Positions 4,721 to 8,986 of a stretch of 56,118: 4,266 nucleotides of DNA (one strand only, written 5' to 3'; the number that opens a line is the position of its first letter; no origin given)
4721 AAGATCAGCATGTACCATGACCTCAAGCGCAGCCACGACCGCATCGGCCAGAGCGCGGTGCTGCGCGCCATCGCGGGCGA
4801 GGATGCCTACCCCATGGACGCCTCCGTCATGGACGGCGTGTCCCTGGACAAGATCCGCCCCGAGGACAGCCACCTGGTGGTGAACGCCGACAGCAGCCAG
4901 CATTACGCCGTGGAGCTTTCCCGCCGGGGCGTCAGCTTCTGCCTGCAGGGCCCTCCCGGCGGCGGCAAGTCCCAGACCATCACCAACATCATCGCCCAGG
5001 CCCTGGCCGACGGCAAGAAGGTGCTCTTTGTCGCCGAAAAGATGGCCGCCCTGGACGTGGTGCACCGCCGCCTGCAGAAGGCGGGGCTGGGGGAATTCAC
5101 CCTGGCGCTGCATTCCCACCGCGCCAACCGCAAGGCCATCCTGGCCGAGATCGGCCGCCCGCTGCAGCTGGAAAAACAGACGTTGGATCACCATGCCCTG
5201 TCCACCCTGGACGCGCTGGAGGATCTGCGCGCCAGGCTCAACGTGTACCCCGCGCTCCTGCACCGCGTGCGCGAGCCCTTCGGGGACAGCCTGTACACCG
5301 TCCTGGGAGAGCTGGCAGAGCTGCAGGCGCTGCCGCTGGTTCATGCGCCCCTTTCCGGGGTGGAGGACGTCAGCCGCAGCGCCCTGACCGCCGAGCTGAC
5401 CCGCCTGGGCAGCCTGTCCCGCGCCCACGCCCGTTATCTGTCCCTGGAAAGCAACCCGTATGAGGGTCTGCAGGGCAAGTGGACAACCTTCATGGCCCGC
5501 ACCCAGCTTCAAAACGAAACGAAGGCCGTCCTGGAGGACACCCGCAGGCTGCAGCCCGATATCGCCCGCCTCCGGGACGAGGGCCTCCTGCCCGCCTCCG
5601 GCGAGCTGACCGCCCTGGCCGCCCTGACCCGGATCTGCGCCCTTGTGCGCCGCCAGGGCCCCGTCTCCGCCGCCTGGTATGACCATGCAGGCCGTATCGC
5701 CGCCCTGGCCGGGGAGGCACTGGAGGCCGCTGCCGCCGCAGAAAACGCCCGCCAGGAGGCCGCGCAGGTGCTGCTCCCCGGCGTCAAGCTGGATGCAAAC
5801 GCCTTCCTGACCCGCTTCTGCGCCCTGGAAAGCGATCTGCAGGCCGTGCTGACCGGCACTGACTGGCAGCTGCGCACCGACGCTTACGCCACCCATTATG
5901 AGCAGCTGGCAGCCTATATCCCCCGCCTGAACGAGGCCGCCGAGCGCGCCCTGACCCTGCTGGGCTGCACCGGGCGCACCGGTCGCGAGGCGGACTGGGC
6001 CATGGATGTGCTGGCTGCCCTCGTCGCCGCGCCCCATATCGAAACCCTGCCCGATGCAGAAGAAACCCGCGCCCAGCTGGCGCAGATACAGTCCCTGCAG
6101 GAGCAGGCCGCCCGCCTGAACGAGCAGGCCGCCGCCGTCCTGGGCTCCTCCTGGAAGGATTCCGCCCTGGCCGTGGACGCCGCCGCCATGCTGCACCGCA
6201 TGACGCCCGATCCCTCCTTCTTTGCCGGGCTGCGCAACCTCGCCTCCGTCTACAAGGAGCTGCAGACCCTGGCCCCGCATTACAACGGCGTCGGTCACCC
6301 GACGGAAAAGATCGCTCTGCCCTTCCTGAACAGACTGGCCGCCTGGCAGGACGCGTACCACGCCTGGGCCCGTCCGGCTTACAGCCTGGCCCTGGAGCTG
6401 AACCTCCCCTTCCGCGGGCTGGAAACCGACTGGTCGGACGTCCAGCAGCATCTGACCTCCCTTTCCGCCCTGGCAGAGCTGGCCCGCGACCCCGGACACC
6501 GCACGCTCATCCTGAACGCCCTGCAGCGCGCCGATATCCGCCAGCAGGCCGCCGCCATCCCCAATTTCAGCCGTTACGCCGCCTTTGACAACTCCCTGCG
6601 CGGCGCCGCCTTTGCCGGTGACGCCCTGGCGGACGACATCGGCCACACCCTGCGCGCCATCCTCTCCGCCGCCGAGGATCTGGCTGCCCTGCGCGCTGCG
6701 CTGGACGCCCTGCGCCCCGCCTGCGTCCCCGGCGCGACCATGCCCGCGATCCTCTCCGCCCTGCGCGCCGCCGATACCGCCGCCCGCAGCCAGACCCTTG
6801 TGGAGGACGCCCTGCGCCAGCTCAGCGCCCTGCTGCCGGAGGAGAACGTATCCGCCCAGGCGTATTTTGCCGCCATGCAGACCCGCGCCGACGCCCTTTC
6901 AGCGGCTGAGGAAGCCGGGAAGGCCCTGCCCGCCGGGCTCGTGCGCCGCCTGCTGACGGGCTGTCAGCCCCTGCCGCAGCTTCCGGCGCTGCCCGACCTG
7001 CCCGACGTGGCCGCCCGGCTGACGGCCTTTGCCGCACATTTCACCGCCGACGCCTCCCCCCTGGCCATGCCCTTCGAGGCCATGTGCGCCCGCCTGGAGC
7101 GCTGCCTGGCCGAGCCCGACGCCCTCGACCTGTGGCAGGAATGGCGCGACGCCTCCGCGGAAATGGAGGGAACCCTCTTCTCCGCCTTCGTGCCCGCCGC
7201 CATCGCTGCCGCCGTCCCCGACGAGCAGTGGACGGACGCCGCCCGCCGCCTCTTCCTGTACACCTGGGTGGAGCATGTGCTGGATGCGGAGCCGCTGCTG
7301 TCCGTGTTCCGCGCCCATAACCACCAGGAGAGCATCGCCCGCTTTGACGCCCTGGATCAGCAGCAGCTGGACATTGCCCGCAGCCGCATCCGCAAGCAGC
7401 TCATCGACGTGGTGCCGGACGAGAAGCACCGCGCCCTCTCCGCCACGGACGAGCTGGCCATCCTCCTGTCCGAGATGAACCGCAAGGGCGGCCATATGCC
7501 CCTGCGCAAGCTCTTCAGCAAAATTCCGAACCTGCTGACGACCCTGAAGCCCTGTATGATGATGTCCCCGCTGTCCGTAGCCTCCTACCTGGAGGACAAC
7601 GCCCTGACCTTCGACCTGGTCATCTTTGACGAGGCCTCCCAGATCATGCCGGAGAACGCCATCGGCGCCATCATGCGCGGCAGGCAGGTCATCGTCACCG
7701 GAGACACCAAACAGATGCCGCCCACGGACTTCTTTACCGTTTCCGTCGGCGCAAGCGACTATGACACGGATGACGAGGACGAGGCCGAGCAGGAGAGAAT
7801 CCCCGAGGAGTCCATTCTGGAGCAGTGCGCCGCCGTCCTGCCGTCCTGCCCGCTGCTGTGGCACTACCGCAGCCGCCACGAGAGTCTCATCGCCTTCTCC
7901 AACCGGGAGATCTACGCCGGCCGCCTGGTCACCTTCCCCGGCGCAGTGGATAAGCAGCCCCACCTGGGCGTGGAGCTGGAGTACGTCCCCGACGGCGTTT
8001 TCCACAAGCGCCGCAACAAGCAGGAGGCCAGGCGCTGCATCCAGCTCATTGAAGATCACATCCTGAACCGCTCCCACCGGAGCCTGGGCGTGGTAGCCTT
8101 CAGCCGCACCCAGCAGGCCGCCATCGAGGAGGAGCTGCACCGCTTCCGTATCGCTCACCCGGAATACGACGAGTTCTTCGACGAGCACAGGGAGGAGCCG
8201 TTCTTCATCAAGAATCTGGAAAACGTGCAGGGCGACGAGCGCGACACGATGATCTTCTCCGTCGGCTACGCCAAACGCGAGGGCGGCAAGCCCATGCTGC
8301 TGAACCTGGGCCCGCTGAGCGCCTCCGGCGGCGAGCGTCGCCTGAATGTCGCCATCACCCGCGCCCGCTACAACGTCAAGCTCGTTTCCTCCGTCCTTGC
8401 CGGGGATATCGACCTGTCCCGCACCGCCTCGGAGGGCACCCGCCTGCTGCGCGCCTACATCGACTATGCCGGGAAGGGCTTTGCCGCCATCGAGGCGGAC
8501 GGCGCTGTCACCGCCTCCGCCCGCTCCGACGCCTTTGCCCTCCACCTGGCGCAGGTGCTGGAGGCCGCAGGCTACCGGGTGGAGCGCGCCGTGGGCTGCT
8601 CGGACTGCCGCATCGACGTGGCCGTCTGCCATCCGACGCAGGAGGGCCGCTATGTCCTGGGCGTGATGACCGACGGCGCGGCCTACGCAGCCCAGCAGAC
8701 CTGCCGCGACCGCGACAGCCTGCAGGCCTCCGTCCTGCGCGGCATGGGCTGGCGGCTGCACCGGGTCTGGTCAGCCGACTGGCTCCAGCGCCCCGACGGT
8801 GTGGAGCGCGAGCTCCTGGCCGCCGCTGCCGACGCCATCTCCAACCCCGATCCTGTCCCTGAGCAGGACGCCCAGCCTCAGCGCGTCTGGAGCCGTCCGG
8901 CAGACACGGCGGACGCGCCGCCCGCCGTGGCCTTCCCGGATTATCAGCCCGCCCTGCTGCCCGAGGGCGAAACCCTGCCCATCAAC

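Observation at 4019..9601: Giant DUF4011 / SF1 helicase / nuclease-fold / DUF3320 protein (Hhe-like) whose ATPase is split by an ~880-residue insertion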

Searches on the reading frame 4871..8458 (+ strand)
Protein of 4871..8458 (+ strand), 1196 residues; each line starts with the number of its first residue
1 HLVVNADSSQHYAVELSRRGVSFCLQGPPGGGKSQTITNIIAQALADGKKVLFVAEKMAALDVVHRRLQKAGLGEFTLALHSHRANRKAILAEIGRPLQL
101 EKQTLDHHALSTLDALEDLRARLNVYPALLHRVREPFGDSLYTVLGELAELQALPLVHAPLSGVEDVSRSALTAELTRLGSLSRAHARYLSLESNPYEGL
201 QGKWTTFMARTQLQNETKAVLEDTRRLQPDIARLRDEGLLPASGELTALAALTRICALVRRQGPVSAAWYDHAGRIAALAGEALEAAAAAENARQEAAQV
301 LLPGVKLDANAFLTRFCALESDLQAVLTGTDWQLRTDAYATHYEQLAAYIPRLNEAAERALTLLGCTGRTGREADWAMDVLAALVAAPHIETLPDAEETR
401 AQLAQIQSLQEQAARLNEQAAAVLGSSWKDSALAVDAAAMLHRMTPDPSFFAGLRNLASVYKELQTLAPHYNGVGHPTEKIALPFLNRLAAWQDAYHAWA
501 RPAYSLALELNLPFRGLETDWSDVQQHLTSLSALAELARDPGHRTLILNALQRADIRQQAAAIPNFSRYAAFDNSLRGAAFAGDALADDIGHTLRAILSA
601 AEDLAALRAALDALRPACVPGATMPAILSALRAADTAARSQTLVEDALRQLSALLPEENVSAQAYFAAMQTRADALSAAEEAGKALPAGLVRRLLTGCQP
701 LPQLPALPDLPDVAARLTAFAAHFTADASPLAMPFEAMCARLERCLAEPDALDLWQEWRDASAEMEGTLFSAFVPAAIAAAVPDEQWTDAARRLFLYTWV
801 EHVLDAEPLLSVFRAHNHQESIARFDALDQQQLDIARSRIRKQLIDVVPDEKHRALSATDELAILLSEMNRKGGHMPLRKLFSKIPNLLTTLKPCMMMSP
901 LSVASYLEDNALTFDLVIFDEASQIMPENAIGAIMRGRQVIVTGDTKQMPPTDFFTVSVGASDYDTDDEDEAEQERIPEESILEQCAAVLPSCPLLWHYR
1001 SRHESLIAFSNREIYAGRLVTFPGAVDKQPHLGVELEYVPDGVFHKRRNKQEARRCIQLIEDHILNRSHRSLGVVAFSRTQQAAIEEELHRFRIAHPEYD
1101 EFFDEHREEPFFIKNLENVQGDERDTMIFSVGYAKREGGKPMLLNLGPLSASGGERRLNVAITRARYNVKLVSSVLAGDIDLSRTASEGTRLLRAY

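Call 67: predict_structure(alignment_id=A2)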
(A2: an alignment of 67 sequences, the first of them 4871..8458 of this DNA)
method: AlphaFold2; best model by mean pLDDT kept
length: 1196 residues; sequences in the alignment: 67
mean_pLDDT: 78.8   pTM: 0.41
mean pLDDT of the five models: 78.8, 78.5, 76.5, 76.0, 73.6
residues with pLDDT >= 90: 339; 70-90: 581; 50-70: 159; < 50: 117
segments of 3 or more residues with pLDDT < 50: 1-3, 853-858, 946-1029, 1144-1153, 1184-1196
pLDDT, mean of each block of 10 residues (from residue 1): 54 71 63 77 83 81 82 82 71 80 67 74 78 88 90 92 92 94 92 88 86 92 88 87 84 86 84 87 87 90 88 91 91 91 92 93 94 94 88 86 90 90 88 89 70 67 88 85 90 92 90 88 87 90 92 89 86 88 93 94 94 91 90 90 86 78 75 85 86 86 76 88 90 88 91 91 91 93 94 95 88 78 77 69 66 52 84 80 84 84 68 82 57 68 57 35 36 36 40 31 37 33 37 69 75 88 86 81 89 91 85 76 67 60 47 52 62 65 43 34
secondary structure, 60 per line:
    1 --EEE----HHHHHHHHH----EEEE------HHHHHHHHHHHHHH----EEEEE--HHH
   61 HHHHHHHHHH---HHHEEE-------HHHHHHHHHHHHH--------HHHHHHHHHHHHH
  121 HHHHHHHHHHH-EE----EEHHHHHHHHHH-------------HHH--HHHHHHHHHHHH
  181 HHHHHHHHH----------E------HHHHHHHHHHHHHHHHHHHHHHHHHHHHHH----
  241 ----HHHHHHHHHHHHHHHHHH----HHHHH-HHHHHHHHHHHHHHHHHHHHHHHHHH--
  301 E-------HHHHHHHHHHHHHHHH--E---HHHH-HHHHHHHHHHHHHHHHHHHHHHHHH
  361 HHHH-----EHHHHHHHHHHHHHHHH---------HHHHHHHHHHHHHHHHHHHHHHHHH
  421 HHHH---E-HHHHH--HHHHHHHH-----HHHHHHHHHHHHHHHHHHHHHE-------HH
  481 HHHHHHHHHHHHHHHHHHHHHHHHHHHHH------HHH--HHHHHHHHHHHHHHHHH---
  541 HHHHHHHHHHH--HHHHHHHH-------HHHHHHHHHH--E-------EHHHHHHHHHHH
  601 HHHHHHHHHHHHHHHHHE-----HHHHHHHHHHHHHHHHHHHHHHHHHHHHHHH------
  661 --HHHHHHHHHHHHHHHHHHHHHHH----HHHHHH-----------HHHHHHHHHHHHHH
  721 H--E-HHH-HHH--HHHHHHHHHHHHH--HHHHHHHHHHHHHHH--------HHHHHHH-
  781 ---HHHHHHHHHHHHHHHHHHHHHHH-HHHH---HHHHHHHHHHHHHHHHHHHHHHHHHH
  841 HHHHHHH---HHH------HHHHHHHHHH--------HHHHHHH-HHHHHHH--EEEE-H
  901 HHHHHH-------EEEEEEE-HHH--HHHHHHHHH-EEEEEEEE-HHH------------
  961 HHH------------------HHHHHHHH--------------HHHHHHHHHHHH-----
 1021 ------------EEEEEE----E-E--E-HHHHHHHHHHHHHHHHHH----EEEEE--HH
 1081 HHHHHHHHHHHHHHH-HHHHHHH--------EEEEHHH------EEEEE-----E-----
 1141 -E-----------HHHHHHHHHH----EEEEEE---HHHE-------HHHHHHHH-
elements in order (helices of 4 or more, strands of 3 or more residues): E3-5 H10-18 E23-26 H33-46 E51-55 H58-70 E77-79 H87-99 H108-131 H141-150 H169-189 H207-236 H245-262 H267-271 H273-298 H309-324 H331-334 H336-364 H371-386 H396-424 H430-434 H437-444 H450-470 H479-509 H521-537 H541-551 H554-561 H569-578 H590-617 H624-654 H663-685 H690-695 H707-721 H735-747 H750-764 H773-779 H784-806 H808-811 H815-847 H860-869 H878-884 H886-892 E895-898 H900-906 E914-920 H927-935 E937-944 H982-989 H1004-1015 E1033-1038 H1050-1067 E1072-1076 H1079-1095 H1097-1103 E1112-1115 E1125-1129 H1154-1163 E1168-1173 H1188-1195

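Call 71: fold_search(model_id=the predicted structure, library=pdb)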
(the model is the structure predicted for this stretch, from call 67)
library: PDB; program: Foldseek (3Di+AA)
matches with E <= 10: 553; with E <= 0.001: 35
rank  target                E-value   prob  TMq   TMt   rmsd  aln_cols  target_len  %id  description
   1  8ftm_B                1.7e-07  1.00  0.14  0.20  24.6       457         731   17  Setx-ssRNA-ADP-SO4 complex (released 2023-10-25)
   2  8ram_O                3.8e-07  1.00  0.14  0.21  12.0       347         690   20  Structure of Sen1 bound RNA Polymerase II pre-termination complex (released 2024-10-30)
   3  8ftm_A                6.2e-07  1.00  0.14  0.21  25.5       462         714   16  Setx-ssRNA-ADP-SO4 complex (released 2023-10-25)
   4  9l5s_Y                8.9e-07  1.00  0.13  0.12  20.4       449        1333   14  Cryo-EM structure of the thermophile spliceosome (state B*Q1) (released 2025-03-12)
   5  4b3g_B                2.1e-06  1.00  0.12  0.20  15.7       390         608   17  crystal structure of Ighmbp2 helicase in complex with RNA (released 2012-09-26)
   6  5ean_A                2.2e-06  1.00  0.13  0.14  12.8       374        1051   20  Crystal structure of Dna2 in complex with a 5' overhang DNA (released 2015-11-18)
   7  9l5r_Y                3.5e-06  1.00  0.13  0.12  21.8       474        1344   17  Cryo-EM structure of the thermophile spliceosome (state ILS) (released 2025-03-12)
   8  5eaw_A                3.8e-06  1.00  0.13  0.14  11.7       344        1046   20  Crystal structure of Dna2 nuclease-helicase (released 2015-11-18)
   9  5mqf_U                3.8e-06  1.00  0.13  0.13  21.2       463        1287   13  Cryo-EM structure of a human spliceosome activated for step 2 of splicing (C* complex) (released 2017-03-22)
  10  4b3f                  5.2e-06  1.00  0.14  0.22  14.2       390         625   19  crystal structure of Ighmbp2 helicase (released 2012-09-26)
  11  9l5t_Y                6.8e-06  1.00  0.13  0.12  14.8       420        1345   15  Cryo-EM structure of the thermophile spliceosome (state B*Q2) (released 2025-03-12)
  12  5eax_A                7.4e-06  1.00  0.13  0.14  15.4       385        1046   20  Crystal structure of Dna2 in complex with an ssDNA (released 2015-11-18)
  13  8ch6_y                9.7e-06  1.00  0.14  0.13  19.9       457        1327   15  Structure of a late-stage activated spliceosome (BAqr) arrested with a dominant-negative Aquarius mutant (state B comp (released 2023-05-10)
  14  5mzn                  1.6e-05  1.00  0.13  0.21  13.2       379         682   17  Helicase Sen1 (released 2017-04-19)
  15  7a5p_U                1.9e-05  1.00  0.14  0.13  20.8       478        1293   13  Human C Complex Spliceosome - Medium-resolution PERIPHERY (released 2020-10-14)
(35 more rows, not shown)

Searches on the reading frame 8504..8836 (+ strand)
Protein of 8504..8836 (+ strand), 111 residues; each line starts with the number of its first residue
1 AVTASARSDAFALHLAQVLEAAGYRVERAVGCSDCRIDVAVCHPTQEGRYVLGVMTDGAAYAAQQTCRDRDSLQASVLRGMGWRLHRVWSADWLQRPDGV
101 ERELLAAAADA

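Call 58: search_solved_structures(query=A3, max_evalue=10, show_alignments=4)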
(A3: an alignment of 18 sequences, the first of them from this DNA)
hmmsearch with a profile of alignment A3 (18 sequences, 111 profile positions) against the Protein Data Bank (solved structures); distinct sequences matched with E-value up to 10: 13.
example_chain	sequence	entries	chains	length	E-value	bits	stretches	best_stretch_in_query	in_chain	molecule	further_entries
3hrl_A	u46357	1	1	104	0.0038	20.1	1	22-110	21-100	Endonuclease-Like Protein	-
9g6k_LJ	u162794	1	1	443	0.14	15.1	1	61-97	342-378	RAP domain-containing protein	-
9i05_Xi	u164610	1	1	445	0.14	15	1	61-97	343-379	RAP domain-containing protein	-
2lr0_A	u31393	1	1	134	0.28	14.1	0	6-28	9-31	P-loop ntpase fold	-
2lrh_A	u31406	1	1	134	0.28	14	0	6-29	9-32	De novo designed protein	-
2lci_A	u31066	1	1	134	0.29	14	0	6-29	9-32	Protein OR36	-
8d43_B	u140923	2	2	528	0.54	13.1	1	45-107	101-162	Glucosidase 2 subunit beta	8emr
6h6z_C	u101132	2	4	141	0.58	13.1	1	23-75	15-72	Nanobody (VHH) Nano-62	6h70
5vhs_e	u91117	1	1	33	0.69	12.8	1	5-28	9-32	26S proteasome complex subunit SEM1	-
4ato_A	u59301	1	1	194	0.73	12.7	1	37-82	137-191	TOXN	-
1vsr_A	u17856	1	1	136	1.5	11.7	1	69-108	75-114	PROTEIN (VSR ENDONUCLEASE)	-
1odg_A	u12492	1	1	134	1.6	11.7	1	69-108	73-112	DNA MISMATCH ENDONUCLEASE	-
8a22_Bz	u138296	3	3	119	1.7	11.5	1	84-110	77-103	mS34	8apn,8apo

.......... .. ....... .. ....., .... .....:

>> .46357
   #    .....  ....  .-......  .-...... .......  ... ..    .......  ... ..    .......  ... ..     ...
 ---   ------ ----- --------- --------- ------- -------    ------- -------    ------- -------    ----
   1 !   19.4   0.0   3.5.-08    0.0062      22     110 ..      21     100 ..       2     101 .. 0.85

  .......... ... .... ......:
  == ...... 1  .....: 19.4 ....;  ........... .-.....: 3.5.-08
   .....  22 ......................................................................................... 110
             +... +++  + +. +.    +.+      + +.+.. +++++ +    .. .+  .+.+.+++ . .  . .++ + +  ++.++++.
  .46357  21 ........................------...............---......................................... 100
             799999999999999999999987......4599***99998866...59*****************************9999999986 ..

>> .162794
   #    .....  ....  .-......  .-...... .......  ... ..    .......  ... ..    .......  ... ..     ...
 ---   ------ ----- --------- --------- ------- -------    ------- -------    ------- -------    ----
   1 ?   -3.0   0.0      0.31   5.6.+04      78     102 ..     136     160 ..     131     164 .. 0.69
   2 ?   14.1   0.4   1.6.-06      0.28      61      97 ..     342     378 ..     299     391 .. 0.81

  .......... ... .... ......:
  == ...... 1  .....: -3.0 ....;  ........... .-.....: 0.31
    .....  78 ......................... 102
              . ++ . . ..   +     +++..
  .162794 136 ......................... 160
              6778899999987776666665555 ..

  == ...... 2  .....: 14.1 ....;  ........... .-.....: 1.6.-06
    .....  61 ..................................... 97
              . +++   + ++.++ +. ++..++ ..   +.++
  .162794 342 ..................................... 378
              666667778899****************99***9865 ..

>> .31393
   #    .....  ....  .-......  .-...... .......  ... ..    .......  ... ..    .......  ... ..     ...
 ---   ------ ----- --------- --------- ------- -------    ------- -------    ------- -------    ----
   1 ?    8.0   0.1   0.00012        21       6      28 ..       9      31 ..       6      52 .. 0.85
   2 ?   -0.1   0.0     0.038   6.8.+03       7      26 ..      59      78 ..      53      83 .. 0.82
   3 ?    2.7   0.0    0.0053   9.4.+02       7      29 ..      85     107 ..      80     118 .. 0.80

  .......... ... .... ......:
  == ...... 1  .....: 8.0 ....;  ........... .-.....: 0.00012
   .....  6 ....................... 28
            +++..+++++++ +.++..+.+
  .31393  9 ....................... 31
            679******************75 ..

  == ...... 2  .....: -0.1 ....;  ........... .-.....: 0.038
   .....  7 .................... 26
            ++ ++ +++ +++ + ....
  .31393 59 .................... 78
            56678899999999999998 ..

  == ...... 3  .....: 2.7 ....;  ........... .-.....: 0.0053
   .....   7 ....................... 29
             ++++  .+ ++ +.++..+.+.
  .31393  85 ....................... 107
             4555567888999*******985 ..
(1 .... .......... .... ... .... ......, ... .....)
